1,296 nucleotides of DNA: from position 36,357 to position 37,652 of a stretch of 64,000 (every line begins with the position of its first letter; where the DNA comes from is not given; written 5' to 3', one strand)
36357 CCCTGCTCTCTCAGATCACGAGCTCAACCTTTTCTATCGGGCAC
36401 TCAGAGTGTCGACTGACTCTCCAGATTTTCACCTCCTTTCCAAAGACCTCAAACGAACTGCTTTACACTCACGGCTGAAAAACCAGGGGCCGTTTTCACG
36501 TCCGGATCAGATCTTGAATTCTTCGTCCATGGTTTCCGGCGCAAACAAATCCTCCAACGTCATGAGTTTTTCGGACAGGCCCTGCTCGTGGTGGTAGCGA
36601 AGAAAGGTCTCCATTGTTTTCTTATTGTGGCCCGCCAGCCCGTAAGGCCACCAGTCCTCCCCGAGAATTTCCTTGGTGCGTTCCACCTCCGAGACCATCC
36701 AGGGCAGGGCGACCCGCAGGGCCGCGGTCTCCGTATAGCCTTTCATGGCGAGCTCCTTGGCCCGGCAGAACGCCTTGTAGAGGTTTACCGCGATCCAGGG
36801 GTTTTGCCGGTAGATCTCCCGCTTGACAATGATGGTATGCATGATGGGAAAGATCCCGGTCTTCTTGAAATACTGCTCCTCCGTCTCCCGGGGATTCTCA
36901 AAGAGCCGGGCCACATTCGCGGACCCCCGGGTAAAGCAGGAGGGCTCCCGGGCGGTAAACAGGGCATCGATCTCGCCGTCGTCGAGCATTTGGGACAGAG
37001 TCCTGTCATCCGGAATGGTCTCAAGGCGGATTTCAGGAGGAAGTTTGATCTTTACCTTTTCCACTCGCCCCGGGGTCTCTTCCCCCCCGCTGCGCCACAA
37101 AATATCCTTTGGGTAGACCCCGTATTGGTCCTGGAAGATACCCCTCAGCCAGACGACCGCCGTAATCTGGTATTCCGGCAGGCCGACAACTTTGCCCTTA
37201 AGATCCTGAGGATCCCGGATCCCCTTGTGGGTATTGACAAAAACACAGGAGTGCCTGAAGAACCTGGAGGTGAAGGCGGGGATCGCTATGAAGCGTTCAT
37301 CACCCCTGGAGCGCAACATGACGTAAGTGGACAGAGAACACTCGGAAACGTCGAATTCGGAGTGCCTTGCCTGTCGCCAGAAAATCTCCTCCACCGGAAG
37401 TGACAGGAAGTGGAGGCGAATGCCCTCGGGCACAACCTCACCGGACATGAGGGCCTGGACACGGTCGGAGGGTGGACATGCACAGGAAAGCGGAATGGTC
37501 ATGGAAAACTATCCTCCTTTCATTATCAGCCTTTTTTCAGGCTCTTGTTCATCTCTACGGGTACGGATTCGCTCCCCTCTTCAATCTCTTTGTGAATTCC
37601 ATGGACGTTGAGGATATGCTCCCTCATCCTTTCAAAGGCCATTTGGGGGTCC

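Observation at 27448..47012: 20-kb co-directional orphan catabolic supercluster with no pathway assignment I can make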

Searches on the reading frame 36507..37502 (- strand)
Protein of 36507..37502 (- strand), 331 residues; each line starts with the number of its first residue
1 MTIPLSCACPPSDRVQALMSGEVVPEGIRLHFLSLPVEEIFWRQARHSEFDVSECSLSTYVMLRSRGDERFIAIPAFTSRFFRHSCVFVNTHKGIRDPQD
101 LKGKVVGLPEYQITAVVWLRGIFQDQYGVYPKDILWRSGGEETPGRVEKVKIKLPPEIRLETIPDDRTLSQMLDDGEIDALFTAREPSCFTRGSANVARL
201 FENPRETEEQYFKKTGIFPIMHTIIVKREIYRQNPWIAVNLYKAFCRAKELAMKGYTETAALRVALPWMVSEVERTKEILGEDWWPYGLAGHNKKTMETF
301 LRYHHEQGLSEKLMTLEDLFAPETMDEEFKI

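Call 5: search_protein_families(library=pfam, proteins=[window:36507-37502:-], max_evalue=0.01)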
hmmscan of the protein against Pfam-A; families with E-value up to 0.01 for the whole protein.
window:36507-37502:- (331 aa): 2 families
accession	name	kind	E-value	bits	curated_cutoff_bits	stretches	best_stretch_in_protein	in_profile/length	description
PF12974.12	Phosphonate-bd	-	0.00042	20.2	27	1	43-134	44-136/242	ABC transporter, phosphonate, periplasmic substrate-binding protein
PF09084.16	NMT1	-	0.0052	17.1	20.5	0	85-113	75-103/216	NMT1/THI5 like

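Call 7: search_protein_families(library=ncbifam, proteins=[window:36507-37502:-], max_evalue=0.001)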
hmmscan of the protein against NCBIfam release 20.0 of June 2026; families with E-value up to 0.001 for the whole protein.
window:36507-37502:- (331 aa): 0 families

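Call 10: search_solved_structures(query=window:36507-37502:-, max_evalue=1)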
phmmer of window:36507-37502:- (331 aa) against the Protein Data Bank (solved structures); distinct sequences matched with E-value up to 1: 2.
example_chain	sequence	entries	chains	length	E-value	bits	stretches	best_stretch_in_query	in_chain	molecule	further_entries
9jp7_A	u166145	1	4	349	4.4e-86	292.2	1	4-326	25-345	4,5-dihydroxyphthalate decarboxylase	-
1uff_A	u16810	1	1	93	0.16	14.2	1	102-161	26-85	Intersectin 2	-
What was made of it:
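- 36507..37502 (-): PhtD-like non-oxidative decarboxylase with a periplasmic-binding-protein fold. It is cytoplasmic. 9jp7 (4,5-dihydroxyphthalate decarboxylase) matches at 4.4e-86 (call 10).
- On 4,5-dihydroxyphthalate decarboxylase (PhtD): 9jp7 matches at 4.4e-86 over residues 4-326 (call 10).
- Checked: The PhtD-like call is confirmed against solved structure 9jp7 (4.4e-86, call 10).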

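Call 17: find_homologous_proteins(query=window:36507-37502:-, max_evalue=1e-10)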
Query window:36507-37502:- (331 aa): 7993 proteins with E <= 1e-10 among 8000 candidates; the best 120 are listed.
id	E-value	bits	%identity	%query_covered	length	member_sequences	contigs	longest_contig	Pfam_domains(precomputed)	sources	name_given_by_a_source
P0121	1.5e-222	756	97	100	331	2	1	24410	-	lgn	-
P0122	1.1e-202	690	89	100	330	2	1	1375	-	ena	-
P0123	2.6e-197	673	87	100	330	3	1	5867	-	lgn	-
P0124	1.3e-188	644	82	100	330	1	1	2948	-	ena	-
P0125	4.0e-176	603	74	100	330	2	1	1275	-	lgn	-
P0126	9.8e-176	602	77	100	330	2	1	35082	-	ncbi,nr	ncbi:MAG: ABC transporter substrate-binding protein [Desulfobacteraceae bacterium]|nr:MAG: ABC trans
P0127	2.3e-174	597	76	100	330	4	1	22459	-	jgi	jgi:4,5-dihydroxyphthalate decarboxylase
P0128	1.7e-173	594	76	100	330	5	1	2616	-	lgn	-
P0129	5.8e-173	593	72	100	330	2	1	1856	-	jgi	-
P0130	2.3e-171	587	75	100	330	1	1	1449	-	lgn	-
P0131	7.9e-171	586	74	100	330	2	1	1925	-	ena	-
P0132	7.9e-171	586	75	100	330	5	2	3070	-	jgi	-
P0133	9.5e-171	585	74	100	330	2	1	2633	-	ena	-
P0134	1.8e-170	584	74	100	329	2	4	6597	-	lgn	-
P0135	2.2e-170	584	75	100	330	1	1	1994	-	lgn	-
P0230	2.4e-155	535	69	100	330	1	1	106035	-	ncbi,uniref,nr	ncbi:hypothetical protein [Desulfobacula sp.]|uniref:hypothetical protein n=1 Tax=Desulfobacula sp. 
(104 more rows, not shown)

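Call 19: find_related_loci(query=A1, collection=genome_contigs, flank=10000)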
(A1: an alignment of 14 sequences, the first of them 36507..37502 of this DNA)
Query A1 (331 aa) in genome_contigs; peptide patterns used: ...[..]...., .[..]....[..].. (x = any residue, [..] = any of these).
599 stretches matched a pattern (row limit reached: there are more); 585 encode a relative of the query (tblastn E <= 1e-3); the best 80 are kept; 80 distinct loci.
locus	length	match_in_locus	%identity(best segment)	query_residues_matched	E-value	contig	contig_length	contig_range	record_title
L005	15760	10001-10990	73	1-331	4e-170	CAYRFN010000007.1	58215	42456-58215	MAG TPA_asm: uncultured Desulfobacteraceae bacterium isolate SRP323688_co1_105 genome assembly, contig: NODE_1025_length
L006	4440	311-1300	71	1-331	6e-173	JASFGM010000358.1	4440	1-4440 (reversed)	MAG: Desulfobacterales bacterium isolate D0606U12remetaG_Bin_122 D0606U12remetaG_FD_scaffold_5009_c1, whole genome shotg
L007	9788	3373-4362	70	1-331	6e-164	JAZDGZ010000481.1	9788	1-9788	MAG: Pseudomonadota bacterium isolate MEGAHIT-group-0.292 k141_17384446, whole genome shotgun sequence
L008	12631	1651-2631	66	3-331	6e-154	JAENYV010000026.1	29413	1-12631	MAG: Dethiobacter alkaliphilus isolate BL5_bin.7 BL5_bin7_NODE_386_length_29413_cov_24.056135, whole genome shotgun sequ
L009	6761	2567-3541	67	5-331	5e-153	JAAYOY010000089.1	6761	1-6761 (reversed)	MAG: Bacillota bacterium isolate AS22ysBPME_12 53974_AS22, whole genome shotgun sequence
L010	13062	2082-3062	64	3-331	3e-147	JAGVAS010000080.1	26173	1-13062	MAG: Desulfovibrio sp. isolate DeMMO6_36 c_000000037237, whole genome shotgun sequence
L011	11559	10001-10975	63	5-331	3e-145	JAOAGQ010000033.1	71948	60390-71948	MAG: Syntrophorhabdaceae bacterium isolate SKW35 k141_932327, whole genome shotgun sequence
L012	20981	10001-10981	60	3-331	5e-140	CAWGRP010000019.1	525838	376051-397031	MAG: uncultured delta proteobacterium isolate MFD06435.bin.1.188 genome assembly, contig: contig_40988, whole genome sho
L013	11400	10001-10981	61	3-331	4e-139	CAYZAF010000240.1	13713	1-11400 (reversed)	MAG TPA_asm: uncultured Syntrophaceae bacterium isolate SRP140028_co1_354 genome assembly, contig: k141_6900263, whole g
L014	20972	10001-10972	59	8-331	1e-130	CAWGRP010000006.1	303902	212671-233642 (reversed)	MAG: uncultured delta proteobacterium isolate MFD06435.bin.1.188 genome assembly, contig: contig_19691, whole genome sho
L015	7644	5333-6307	56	5-331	1e-119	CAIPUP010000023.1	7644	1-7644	MAG: uncultured beta proteobacterium isolate ErkenSummer_bin-4116 genome assembly, contig: bin-4116:023/429, whole genom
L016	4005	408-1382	56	5-331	1e-120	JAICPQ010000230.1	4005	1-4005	MAG: Burkholderiales bacterium isolate TY_FP_2_bin.34 k141_3964714_length_4005_cov_8.0000, whole genome shotgun sequence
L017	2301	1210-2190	57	3-331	2e-125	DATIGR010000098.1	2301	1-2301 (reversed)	MAG TPA_asm: Burkholderiales bacterium isolate SMAG_U16426 k141_524843, whole genome shotgun sequence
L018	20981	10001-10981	54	3-331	4e-118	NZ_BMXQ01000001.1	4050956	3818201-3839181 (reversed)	Pigmentiphaga litoralis strain KCTC 22165 sequence1, whole genome shotgun sequence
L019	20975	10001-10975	54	5-331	6e-118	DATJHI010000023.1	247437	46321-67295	MAG TPA_asm: Caulobacteraceae bacterium isolate SMAG_U15508 k141_3734970, whole genome shotgun sequence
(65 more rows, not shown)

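Call 21: find_encoding_contigs(protein=P0121, flank=10000, max_places=2)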
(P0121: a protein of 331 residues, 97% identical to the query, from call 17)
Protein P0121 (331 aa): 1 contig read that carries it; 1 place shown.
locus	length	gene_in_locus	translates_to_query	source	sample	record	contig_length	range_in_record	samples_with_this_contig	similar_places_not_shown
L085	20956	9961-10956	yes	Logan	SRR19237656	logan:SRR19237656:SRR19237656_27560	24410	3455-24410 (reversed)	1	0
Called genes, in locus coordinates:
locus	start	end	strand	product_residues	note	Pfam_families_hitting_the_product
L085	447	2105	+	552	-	PF00501:AMP-binding, PF13193:AMP-binding_C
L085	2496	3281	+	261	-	PF00392:GntR, PF13545:HTH_Crp_2 (faint), PF07729:FCD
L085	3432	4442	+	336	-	PF03480:DctP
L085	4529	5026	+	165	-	PF04290:DctQ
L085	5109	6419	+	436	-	PF06808:DctM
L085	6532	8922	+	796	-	PF00384:Molybdopterin, PF01568:Molydop_binding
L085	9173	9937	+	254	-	PF00392:GntR, PF02082:Rrf2 (weak), PF07729:FCD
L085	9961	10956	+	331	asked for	-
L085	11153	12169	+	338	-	PF16868:NMT1_3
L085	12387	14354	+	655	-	PF06808:DctM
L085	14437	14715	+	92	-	PF13183:Fer4_8 (faint), PF14697:Fer4_21 (faint), PF12838:Fer4_7, PF25160:LdpA_Fe-S-bd (faint), PF13237:Fer4_10, PF00037:Fer4 (weak), PF12800:Fer4_4 (faint), PF13187:Fer4_9 (weak)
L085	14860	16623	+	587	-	PF00890:FAD_binding_2, PF01266:DAO, PF03486:HI0933_like (weak), PF07992:Pyr_redox_2 (faint), PF12831:FAD_oxidored (weak), PF13450:NAD_binding_8 (weak), PF02910:Succ_DH_flav_C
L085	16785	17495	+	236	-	PF00596:Aldolase_II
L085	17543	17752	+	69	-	PF00037:Fer4 (weak), PF12797:Fer4_2 (faint), PF13237:Fer4_10, PF13484:Fer4_16 (faint), PF14697:Fer4_21, PF12837:Fer4_6 (faint), PF12838:Fer4_7, PF13187:Fer4_9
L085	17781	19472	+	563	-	PF00890:FAD_binding_2, PF01266:DAO, PF03486:HI0933_like (weak), PF07992:Pyr_redox_2 (faint), PF12831:FAD_oxidored, PF02910:Succ_DH_flav_C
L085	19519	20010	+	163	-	PF00072:Response_reg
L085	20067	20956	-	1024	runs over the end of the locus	PF02811:PHP, PF07733:DNA_pol3_alpha, PF17657:DNA_pol3_finger, PF14579:HHH_6, PF01336:tRNA_anti-codon (faint)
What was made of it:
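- The whole set is retained in L085 (call 21).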

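Call 22: find_encoding_contigs(protein=P0126, flank=10000, max_places=2)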
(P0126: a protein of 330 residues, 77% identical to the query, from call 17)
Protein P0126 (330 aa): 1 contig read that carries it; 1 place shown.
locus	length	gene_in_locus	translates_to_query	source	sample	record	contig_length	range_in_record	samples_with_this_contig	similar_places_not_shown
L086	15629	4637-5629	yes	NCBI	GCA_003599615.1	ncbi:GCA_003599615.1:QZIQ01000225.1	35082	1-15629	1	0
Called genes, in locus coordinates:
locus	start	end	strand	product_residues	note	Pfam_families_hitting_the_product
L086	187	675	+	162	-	PF04290:DctQ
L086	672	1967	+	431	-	PF06808:DctM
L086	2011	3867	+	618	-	PF02730:AFOR_N, PF01314:AFOR_C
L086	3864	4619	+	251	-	PF00106:adh_short, PF08659:KR, PF13561:adh_short_C2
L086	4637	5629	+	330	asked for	-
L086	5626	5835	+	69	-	PF00037:Fer4 (weak), PF13237:Fer4_10, PF14697:Fer4_21, PF12838:Fer4_7, PF13187:Fer4_9 (weak)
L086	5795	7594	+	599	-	PF00890:FAD_binding_2, PF01266:DAO, PF07992:Pyr_redox_2 (faint), PF02910:Succ_DH_flav_C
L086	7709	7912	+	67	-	PF20095:DUF6485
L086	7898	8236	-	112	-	-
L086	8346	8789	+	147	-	PF03610:EIIA-man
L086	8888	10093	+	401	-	PF01637:ATPase_2 (faint), PF05621:TniB (weak), PF13191:AAA_16, PF13401:AAA_22, PF13604:AAA_30 (weak)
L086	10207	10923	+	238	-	-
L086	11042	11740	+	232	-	PF02563:Poly_export, PF10531:SLBB, PF22461:SLBB_2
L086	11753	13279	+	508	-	PF02706:Wzz (weak), PF13807:GNVR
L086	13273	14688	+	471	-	PF13727:CoA_binding_3, PF02397:Bac_transf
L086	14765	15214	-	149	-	-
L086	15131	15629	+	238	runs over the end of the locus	PF00534:Glycos_transf_1, PF13692:Glyco_trans_1_4, PF13524:Glyco_trans_1_2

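Call 23: find_encoding_contigs(protein=P0230, flank=10000, max_places=2)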
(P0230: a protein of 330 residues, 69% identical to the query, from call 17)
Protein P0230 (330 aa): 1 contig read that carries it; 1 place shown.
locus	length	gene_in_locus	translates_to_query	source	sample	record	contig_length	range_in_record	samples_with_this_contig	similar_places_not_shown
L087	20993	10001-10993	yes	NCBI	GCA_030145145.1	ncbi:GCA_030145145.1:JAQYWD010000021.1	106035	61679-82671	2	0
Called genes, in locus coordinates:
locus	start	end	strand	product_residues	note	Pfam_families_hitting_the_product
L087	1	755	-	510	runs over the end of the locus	PF00496:SBP_bac_5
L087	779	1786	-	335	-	PF00005:ABC_tran, PF13304:AAA_21 (faint), PF08352:oligo_HPY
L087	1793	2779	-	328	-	PF00005:ABC_tran, PF08352:oligo_HPY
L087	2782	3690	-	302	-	PF12911:OppC_N, PF00528:BPD_transp_1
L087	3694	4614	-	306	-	PF19300:BPD_transp_1_N, PF00528:BPD_transp_1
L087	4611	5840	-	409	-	PF01979:Amidohydro_1, PF07969:Amidohydro_3 (weak)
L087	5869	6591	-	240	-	PF00392:GntR, PF07729:FCD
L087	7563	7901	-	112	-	-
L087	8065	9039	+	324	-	PF14525:AraC_binding_2, PF12833:HTH_18, PF00165:HTH_AraC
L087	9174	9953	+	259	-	PF00392:GntR, PF07729:FCD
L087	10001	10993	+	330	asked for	-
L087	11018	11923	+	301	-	PF03401:TctC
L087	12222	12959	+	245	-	PF01970:TctA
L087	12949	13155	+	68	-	-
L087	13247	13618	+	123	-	PF00596:Aldolase_II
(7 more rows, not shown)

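Call 24: find_related_loci(query=A1, collection=metagenome_contigs, flank=10000)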
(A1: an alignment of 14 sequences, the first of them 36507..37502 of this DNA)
Query A1 (331 aa) in metagenome_contigs; peptide patterns used: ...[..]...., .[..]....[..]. (x = any residue, [..] = any of these).
600 stretches matched a pattern (row limit reached: there are more); 582 encode a relative of the query (tblastn E <= 1e-3); the best 80 are kept; 80 distinct loci.
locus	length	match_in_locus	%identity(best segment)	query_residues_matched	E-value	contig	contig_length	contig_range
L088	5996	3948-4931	76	3-331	6e-178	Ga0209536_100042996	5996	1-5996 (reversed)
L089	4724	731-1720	73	1-331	1e-173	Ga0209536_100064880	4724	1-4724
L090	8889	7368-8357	70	1-331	1e-162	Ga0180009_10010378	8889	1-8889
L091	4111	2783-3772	70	1-331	3e-167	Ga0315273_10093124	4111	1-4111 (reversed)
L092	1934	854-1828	69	5-331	1e-174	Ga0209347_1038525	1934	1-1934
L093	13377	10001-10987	69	1-331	9e-161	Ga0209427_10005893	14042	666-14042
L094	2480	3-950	71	15-331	3e-166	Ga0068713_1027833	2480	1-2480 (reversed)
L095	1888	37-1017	65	3-331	7e-168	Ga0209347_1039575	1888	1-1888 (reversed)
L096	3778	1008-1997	65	1-331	5e-152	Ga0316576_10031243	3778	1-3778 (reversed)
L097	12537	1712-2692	61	3-331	2e-142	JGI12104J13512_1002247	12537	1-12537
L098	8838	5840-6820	61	3-331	2e-141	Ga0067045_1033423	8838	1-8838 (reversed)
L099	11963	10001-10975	61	5-331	3e-139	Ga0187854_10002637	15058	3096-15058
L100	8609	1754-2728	61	5-331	3e-138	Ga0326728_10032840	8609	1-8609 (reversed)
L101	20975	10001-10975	59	5-331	2e-136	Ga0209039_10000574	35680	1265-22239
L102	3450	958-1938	60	3-331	6e-139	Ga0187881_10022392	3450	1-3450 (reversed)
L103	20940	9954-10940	60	3-331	7e-133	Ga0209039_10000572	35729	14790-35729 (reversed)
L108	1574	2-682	74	104-331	2e-126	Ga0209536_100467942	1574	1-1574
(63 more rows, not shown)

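Call 78: search_protein_families(library=pfam, proteins=[L099:742-2826:+, L099:2841-4703:+, L099:8590-9810:+, L006:1318-2196:+, L014:3171-4163:+, L014:5382-7418:+, L014:2215-3150:+, L007:2479-3270:+, L098:3843-5315:+], max_evalue=0.00001)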
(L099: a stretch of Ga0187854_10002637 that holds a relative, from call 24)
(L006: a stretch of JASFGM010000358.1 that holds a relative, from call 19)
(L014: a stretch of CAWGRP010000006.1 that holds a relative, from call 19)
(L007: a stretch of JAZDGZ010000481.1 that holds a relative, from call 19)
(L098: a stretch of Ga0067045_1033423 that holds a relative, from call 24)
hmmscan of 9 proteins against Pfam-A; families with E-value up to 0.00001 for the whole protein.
L099:742-2826:+ (694 aa): 3 families
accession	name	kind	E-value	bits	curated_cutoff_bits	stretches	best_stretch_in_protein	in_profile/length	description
PF01968.24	Hydantoinase_A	-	2.4e-88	296.6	22.9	1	215-500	1-290/291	Hydantoinase/oxoprolinase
PF05378.19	Hydant_A_N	-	2.8e-41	141.6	25.2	1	5-194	2-175/176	Hydantoinase/oxoprolinase N-terminal region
PF19278.4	Hydant_A_C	-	3.7e-28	98.6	21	1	514-688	12-185/193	Hydantoinase/oxoprolinase C-terminal domain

L099:2841-4703:+ (620 aa): 1 family
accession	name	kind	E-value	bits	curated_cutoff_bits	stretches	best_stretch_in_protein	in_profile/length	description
PF02538.19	Hydantoinase_B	-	1.3e-103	347.7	26.8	1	7-561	1-519/519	Hydantoinase B/oxoprolinase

L099:8590-9810:+ (406 aa): 3 families
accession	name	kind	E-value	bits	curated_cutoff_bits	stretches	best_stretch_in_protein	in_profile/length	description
PF00465.25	Fe-ADH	-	3.3e-47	160.7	31.3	1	14-182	1-168/168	Iron-containing alcohol dehydrogenase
PF25137.1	ADH_Fe_C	-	2.5e-44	151.7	27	1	194-367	2-174/194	Fe-containing alcohol dehydrogenase family, C-terminal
PF13685.12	Fe-ADH_2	-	1.5e-08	35.2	28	1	20-105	3-86/149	Iron-containing alcohol dehydrogenase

L006:1318-2196:+ (292 aa): 2 families
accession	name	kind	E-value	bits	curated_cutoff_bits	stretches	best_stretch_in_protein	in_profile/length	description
PF00892.27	EamA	-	1.5e-36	126.1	28.2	2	152-287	5-134/135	EamA-like transporter family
PF03151.22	TPT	-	6.6e-09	36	30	1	39-137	38-139/291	Triose-phosphate Transporter family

L014:3171-4163:+ (330 aa): 1 family
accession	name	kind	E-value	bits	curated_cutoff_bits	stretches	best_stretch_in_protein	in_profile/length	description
PF03401.19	TctC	-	3.1e-48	165.1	27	1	58-287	3-232/274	Tripartite tricarboxylate transporter family receptor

L014:5382-7418:+ (678 aa): 2 families
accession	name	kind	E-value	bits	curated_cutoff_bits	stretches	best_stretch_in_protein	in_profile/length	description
PF01970.21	TctA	-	2.2e-121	405.9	28.9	1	23-445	3-423/423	Tripartite tricarboxylate transporter TctA family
PF07331.16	TctB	-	4.7e-12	46.7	29.1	1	525-664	3-137/137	Tripartite tricarboxylate transporter TctB family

L014:2215-3150:+ (311 aa): 1 family
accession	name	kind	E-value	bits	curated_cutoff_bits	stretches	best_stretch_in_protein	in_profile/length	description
PF02826.25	2-Hacid_dh_C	-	1e-50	172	25.1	1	104-276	2-178/178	D-isomer specific 2-hydroxyacid dehydrogenase, NAD binding domain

L007:2479-3270:+ (263 aa): 2 families
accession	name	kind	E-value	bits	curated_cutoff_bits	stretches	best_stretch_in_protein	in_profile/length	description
PF01614.24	IclR_C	-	4.5e-37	127.7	24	1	85-255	4-173/174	Bacterial transcriptional regulator IclR C-terminal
PF09339.16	HTH_IclR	-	2.4e-13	50.1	22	1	15-66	1-52/52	IclR helix-turn-helix domain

L098:3843-5315:+ (490 aa): 2 families
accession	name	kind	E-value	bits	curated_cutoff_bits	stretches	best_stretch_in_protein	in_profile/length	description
PF01977.22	UbiD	-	3.9e-64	216.1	23.3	1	120-318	6-205/206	3-octaprenyl-4-hydroxybenzoate carboxy-lyase Rift-related domain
PF20696.2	UbiD_C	-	6.7e-33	113.8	24.2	1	329-457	6-127/127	3-octaprenyl-4-hydroxybenzoate carboxy-lyase C-terminal domain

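Call 79: search_protein_families(library=pfam, proteins=[L098:1848-2432:-, L098:3021-3410:+, L098:5356-5742:+, L098:2-826:-, L101:11398-12906:+, L101:8629-9912:+, L100:2715-4094:+, L103:8148-9758:+, L103:11089-12714:+, L089:2154-3107:+], max_evalue=0.00001)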
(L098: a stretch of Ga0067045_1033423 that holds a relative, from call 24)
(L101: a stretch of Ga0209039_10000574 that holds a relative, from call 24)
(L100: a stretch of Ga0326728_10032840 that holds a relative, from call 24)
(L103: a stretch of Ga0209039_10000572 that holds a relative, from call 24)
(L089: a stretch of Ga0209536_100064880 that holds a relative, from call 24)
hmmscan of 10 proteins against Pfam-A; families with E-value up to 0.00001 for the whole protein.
L098:1848-2432:- (194 aa): 0 families

L098:3021-3410:+ (129 aa): 1 family
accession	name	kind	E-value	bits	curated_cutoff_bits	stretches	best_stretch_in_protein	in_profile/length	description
PF01609.27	DDE_Tnp_1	-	4.7e-09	36.7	23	1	10-67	143-200/200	Transposase DDE domain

L098:5356-5742:+ (128 aa): 0 families

L098:2-826:- (275 aa): 2 families
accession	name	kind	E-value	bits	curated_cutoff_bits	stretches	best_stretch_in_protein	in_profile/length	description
PF01977.22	UbiD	-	7.1e-30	104.2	23.3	1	100-265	2-166/206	3-octaprenyl-4-hydroxybenzoate carboxy-lyase Rift-related domain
PF20695.2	UbiD_N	-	2.2e-14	53.7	24.3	1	13-82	1-69/78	3-octaprenyl-4-hydroxybenzoate carboxy-lyase N-terminal domain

L101:11398-12906:+ (502 aa): 2 families
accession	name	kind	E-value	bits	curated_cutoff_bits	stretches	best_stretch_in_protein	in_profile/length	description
PF03972.19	MmgE_PrpD_N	-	4.9e-46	157.4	32.1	1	51-285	2-238/244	MmgE/PrpD N-terminal domain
PF19305.4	MmgE_PrpD_C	-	2.1e-29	102.9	32.1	1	310-480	1-168/173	MmgE/PrpD C-terminal domain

L101:8629-9912:+ (427 aa): 2 families
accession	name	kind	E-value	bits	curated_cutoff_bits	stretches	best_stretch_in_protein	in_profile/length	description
PF07690.21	MFS_1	-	8.7e-55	186.5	33.4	1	28-389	1-347/347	Major Facilitator Superfamily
PF00083.30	Sugar_tr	-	1.1e-09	38.1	22.3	1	62-424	46-438/452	Sugar (and other) transporter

L100:2715-4094:+ (459 aa): 3 families
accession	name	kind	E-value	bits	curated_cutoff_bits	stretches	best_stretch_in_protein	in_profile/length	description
PF07690.21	MFS_1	-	3e-56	191.3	33.4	2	39-410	2-347/347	Major Facilitator Superfamily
PF00083.30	Sugar_tr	-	1.7e-19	70.5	22.3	1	70-429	48-424/452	Sugar (and other) transporter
PF06779.20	MFS_4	-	5.9e-06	26.3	26.3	1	56-211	16-174/364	Uncharacterised MFS-type transporter YbfB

L103:8148-9758:+ (536 aa): 6 families
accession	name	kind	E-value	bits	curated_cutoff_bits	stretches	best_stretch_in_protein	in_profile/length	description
PF00211.25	Guanylate_cyc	-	7.5e-30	104.3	21.9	1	341-518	9-181/183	Adenylate and Guanylate cyclase catalytic domain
PF00498.31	FHA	-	1.2e-21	77.3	20.7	1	23-88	1-67/67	FHA domain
PF01590.32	GAF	-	2.2e-15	57.8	22.4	1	161-294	1-133/133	GAF domain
PF13185.12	GAF_2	-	6.3e-11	43.1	28.6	1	164-294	6-135/136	GAF domain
PF13492.12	GAF_3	-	4.7e-09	37.2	27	1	161-294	1-127/129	GAF domain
PF16697.10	Yop-YscD_cpl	-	4.8e-09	36.8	33.2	1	22-94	18-90/94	Inner membrane component of T3SS, cytoplasmic domain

L103:11089-12714:+ (541 aa): 4 families
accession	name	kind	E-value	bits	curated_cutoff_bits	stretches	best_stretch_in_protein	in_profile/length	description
PF13401.12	AAA_22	-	2.1e-24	86.7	27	1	42-172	4-130/130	AAA domain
PF13191.12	AAA_16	-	1.9e-11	45.2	32.6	1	22-154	2-162/167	AAA ATPase domain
PF01471.23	PG_binding_1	-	2.1e-07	31.5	23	1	465-520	1-54/57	Putative peptidoglycan binding domain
PF21327.3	GspA_C39-like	-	6e-06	27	27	0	353-450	4-97/97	GspA, peptidase C39-like domain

L089:2154-3107:+ (317 aa): 1 family
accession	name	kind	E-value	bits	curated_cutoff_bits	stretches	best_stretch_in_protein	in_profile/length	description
PF01522.26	Polysacc_deac_1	-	2.9e-13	50.3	23.1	1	93-193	22-121/124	Polysaccharide deacetylase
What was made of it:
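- PhtD orthologs are linked to UbiD and an aryl ligase in L097 and L098 (calls 78, 79).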
